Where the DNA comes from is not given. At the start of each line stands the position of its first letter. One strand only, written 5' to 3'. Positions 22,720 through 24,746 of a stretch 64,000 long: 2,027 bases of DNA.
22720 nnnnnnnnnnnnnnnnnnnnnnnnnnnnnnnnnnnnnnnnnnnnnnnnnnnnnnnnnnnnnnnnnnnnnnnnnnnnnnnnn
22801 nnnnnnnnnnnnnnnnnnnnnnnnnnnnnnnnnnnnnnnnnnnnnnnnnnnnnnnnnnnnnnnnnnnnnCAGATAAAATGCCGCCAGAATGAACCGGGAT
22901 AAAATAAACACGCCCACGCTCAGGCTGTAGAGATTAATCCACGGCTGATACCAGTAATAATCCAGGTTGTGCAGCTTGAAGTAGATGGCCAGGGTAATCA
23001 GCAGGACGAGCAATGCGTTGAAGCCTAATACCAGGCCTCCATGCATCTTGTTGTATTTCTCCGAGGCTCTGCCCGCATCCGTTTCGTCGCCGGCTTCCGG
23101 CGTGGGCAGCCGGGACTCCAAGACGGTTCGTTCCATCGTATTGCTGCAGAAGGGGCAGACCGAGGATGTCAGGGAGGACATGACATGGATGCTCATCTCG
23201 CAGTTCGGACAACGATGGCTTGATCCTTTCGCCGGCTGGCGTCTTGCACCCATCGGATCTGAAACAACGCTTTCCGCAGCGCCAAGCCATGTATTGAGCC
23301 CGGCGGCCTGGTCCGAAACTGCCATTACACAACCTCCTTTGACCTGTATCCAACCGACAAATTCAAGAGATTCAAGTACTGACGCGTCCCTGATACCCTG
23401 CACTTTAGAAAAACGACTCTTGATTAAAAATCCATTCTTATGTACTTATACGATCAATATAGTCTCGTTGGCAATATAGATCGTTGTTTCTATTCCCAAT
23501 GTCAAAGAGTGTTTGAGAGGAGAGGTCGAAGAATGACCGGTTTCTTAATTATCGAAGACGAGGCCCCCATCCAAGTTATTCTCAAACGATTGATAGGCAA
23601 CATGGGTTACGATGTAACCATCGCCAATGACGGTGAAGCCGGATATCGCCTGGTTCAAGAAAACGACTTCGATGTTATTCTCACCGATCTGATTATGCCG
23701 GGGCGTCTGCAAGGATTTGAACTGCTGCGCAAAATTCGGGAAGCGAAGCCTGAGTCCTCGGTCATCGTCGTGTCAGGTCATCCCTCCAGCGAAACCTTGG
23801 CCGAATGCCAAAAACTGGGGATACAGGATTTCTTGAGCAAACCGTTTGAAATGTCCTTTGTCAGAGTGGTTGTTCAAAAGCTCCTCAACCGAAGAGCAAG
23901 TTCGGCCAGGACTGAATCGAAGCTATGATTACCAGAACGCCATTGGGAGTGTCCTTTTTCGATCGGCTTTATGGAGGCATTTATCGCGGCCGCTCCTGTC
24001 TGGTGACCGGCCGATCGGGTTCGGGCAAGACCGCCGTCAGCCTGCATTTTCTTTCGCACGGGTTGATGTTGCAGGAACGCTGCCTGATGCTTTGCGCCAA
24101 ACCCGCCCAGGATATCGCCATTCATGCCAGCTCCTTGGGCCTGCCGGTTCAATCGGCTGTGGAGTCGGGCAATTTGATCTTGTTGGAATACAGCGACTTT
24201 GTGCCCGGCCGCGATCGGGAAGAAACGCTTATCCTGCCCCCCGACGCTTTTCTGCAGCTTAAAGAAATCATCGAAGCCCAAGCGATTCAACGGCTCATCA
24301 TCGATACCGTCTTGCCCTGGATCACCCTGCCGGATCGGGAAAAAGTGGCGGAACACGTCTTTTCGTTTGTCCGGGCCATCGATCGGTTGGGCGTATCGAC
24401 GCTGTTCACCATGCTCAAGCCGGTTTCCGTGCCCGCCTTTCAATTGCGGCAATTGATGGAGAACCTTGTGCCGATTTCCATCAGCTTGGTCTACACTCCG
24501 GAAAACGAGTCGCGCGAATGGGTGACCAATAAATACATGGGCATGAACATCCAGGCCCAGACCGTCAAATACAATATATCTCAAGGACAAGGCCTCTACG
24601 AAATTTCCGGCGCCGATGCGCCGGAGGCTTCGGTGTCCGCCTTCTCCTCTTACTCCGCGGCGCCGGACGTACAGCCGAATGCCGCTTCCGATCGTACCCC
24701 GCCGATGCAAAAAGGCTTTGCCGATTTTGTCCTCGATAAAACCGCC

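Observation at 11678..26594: Non-canonical synthase-dependent exopolysaccharide locus: HAS/chitin-synthase-like GT2, three TPR/CE4 giants, a built-in porin and an ATPase/receiver module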

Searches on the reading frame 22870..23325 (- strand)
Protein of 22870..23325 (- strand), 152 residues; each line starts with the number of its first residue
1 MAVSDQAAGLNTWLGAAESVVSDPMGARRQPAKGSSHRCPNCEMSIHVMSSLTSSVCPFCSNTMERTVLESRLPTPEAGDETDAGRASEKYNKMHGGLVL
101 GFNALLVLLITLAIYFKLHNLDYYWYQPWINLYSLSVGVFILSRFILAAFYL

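Call 71: search_protein_families(library=pfam, proteins=[window:22870-23325:-], max_evalue=5)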
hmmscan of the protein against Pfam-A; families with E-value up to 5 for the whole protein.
window:22870-23325:- (152 aa): 14 families
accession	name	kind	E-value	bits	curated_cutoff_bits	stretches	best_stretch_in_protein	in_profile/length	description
PF23547.1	Zn_ribbon_FGT1_1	-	0.002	18.1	27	1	38-61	4-27/35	FORGETTER1 first zinc ribbon domain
PF14319.11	Zn_Tnp_IS91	-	0.013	15.9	26.3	1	20-72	22-74/90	Transposase zinc-binding domain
PF24042.1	DUF7351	-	0.07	13.3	31.2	1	47-72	59-84/177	Domain of unknown function (DUF7351)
PF20097.4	DUF6487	-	0.078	13.9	24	0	57-70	1-14/67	Domain of unknown function (DUF6487)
PF22811.2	Zn_ribbon_NrdR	-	0.092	13.1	27.2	1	57-73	3-18/42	Transcriptional repressor NrdR-like, N-terminal domain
PF03884.20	YacG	-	0.1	12.8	25.5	1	38-62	2-24/52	DNA gyrase inhibitor YacG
PF14369.11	Zn_ribbon_19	-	0.12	13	30.8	1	39-62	5-29/35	zinc-ribbon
PF07282.18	Cas12f1-like_TNB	-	0.21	12.2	26.3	1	31-66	23-52/60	Cas12f1-like, TNB domain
PF09723.15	Zn_ribbon_8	-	0.24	11.9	34.4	1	38-67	7-40/41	Zinc ribbon domain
PF10601.15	zf-LITAF-like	-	0.4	11.3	23.8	1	34-47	54-67/70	LITAF-like zinc ribbon domain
PF12760.12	Zn_ribbon_IS1595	-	0.5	10.8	25.4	0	35-48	17-29/46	Transposase zinc-ribbon domain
PF24444.1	DUF7563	-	0.5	10.3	27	1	34-43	24-33/39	Family of unknown function (DUF7563)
PF25207.1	DUF7837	-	0.6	10.6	27.8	0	38-48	7-17/47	Domain of unknown function (DUF7837)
PF24333.1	DUF7501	-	1.7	9.3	27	0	54-65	10-21/58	Family of unknown function (DUF7501)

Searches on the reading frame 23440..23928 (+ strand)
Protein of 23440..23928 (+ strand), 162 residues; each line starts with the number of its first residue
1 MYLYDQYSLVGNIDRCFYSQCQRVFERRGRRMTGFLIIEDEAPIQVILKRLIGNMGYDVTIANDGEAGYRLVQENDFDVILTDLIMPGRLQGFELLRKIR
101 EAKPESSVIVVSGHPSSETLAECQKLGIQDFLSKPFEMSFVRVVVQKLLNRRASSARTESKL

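Call 3: search_protein_families(library=pfam, proteins=[window:23440-23928:+], max_evalue=0.01)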
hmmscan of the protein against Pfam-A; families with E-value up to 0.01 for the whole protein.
window:23440-23928:+ (162 aa): 1 family
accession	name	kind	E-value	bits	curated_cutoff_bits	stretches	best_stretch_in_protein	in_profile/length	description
PF00072.30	Response_reg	-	9.8e-26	90.5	30.2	1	36-139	2-104/111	Response regulator receiver domain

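Call 4: search_protein_families(library=ncbifam, proteins=[window:23440-23928:+], max_evalue=0.001)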
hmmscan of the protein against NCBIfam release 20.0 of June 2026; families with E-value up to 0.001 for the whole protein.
window:23440-23928:+ (162 aa): 97 families (the best 25 are shown)
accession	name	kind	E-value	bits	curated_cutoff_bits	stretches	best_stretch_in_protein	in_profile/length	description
NF051850.1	RespRegRprY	equivalog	7.5e-21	74.6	370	1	35-153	7-124/234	response regulator transcription factor RprY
TIGR01818.1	ntrC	equivalog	9e-19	67.6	558.6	1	36-157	2-122/463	nitrogen regulation protein NR(I)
NF041946.1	LuxO_transreg_Vib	equivalog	1.2e-17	63.8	800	1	38-158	2-121/463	quorum-sensing sigma-54 dependent transcriptional regulator LuxO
NF053512.1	nitric_RR_NosR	exception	2.3e-17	63.1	400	1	36-155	2-121/422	response regulator c-di-GMP phosphodiesterase, NosR family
NF051870.1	NAssimRespRegNtrX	equivalog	3.4e-17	62.5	600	1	34-150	3-120/452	nitrogen assimilation response regulator NtrX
NF053854.1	RespRegPhoBBctds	equivalog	4.8e-17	62.1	270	1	36-158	2-124/225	two-component system response regulator PhoB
TIGR01387.1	cztR_silR_copR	subfamily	6.6e-17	61.9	279.2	1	36-158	2-123/218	heavy metal response regulator transcription factor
NF046022.1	RespRegCpdRBruc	equivalog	2.1e-16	60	180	1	32-149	1-117/120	cell cycle two-component system response regulator CpdR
NF045505.1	RR_RssB_Pseudo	equivalog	2.1e-16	60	700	1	34-152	7-125/394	two-component system response regulator RssB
NF006900.1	PRK09390.1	equivalog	2.3e-16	59.9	255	1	36-159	8-130/203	response regulator FixJ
NF008469.0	PRK11361.1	equivalog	3.9e-16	58.8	714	1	35-153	7-124/461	acetoacetate metabolism transcriptional regulator AtoC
NF041733.1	resp_reg_CseB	equivalog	1.1e-15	57.6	350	1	35-158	3-124/228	two-component system response regulator CseB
NF007969.0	PRK10693.1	equivalog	3.7e-15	55.8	329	1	35-141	10-116/337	two-component system response regulator RssB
NF007005.1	PRK09468.1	equivalog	5.7e-15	55.4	331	1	35-155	6-125/237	osmolarity response regulator transcription factor OmpR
NF045944.1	ResRegRpaBCyano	equivalog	7e-15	55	330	1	36-157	1-120/229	response regulator transcription factor RpaB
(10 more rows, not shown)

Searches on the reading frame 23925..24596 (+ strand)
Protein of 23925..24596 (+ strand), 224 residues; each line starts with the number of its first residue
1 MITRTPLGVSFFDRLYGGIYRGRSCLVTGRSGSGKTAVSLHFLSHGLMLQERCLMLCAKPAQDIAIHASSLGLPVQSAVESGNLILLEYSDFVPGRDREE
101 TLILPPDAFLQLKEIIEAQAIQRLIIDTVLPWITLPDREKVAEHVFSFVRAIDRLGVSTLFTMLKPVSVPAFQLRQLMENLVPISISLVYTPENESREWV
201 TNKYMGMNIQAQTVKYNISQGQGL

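Call 85: find_related_loci(query=A4, collection=genome_contigs, flank=10000)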
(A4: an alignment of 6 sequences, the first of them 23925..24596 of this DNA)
Query A4 (224 aa) in genome_contigs; peptide patterns used: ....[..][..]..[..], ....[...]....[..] (x = any residue, [..] = any of these).
43 stretches matched a pattern; 13 encode a relative of the query (tblastn E <= 1e-3); 13 distinct loci.
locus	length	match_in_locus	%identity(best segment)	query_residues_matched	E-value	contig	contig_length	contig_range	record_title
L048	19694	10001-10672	58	1-224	2e-90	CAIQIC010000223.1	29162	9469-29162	MAG: uncultured Lentisphaerae bacterium isolate AlinenSedimentsCore2_bin-2051 genome assembly, contig: bin-2051:223/573,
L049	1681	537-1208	57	1-224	1e-95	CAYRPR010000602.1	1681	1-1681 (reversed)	MAG TPA_asm: uncultured Verrucomicrobiota bacterium isolate SRP193661_co1_204 genome assembly, contig: NODE_83524_length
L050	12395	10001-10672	56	1-224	7e-85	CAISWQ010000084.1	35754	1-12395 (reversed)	MAG: uncultured Lentisphaerae bacterium isolate LaPlata-15m-a_bin-260 genome assembly, contig: bin-260:084/125, whole ge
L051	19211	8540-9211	55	1-224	5e-85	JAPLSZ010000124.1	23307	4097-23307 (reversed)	MAG: Kiritimatiellaeota bacterium isolate LacPavin_0419_WC90_MAG_64_8 LacPavin_0419_WC90_scaffold_1105854, whole genome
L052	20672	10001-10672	54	1-224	3e-82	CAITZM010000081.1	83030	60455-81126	MAG: uncultured Lentisphaerae bacterium isolate LJ_bin-4696 genome assembly, contig: bin-4696:081/191, whole genome shot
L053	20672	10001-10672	50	1-224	1e-74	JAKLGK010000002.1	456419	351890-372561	MAG: Verrucomicrobia bacterium isolate RA.bin38 RA.bin38_2, whole genome shotgun sequence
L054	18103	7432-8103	55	1-224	3e-84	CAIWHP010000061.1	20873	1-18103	MAG: uncultured Lentisphaerae bacterium isolate Loclat_bin-07389 genome assembly, contig: bin-07389:061/280, whole genom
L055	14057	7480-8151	50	1-224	6e-74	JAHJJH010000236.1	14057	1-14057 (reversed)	MAG: Verrucomicrobia bacterium isolate Modern_marine_rock_biofilm.mb.29 Modern_marine_rock.mb.29_k141_611197, whole geno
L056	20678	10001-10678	51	1-224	4e-72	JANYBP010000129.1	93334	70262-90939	MAG: bacterium isolate GL140_6_metabat_212 GL140_6_k141_2364580, whole genome shotgun sequence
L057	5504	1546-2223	52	1-224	3e-71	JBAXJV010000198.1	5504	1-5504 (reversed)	MAG: bacterium isolate ELA384 MAG384_198, whole genome shotgun sequence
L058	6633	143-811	51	4-224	4e-71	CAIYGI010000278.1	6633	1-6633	uncultured bacterium isolate MJ-time_bin-3222 genome assembly, contig: bin-3222:278/347, whole genome shotgun sequence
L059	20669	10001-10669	48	1-224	6e-71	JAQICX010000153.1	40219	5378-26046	MAG: Kiritimatiellae bacterium isolate GH20 k119_185971, whole genome shotgun sequence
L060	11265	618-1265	47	8-223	1e-67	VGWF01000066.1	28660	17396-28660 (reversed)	MAG: Lentisphaerae bacterium isolate K_DeepCast_100m_m2_028 K_DeepCast_100m_m2_028_Ga0194127_10001988, whole genome shot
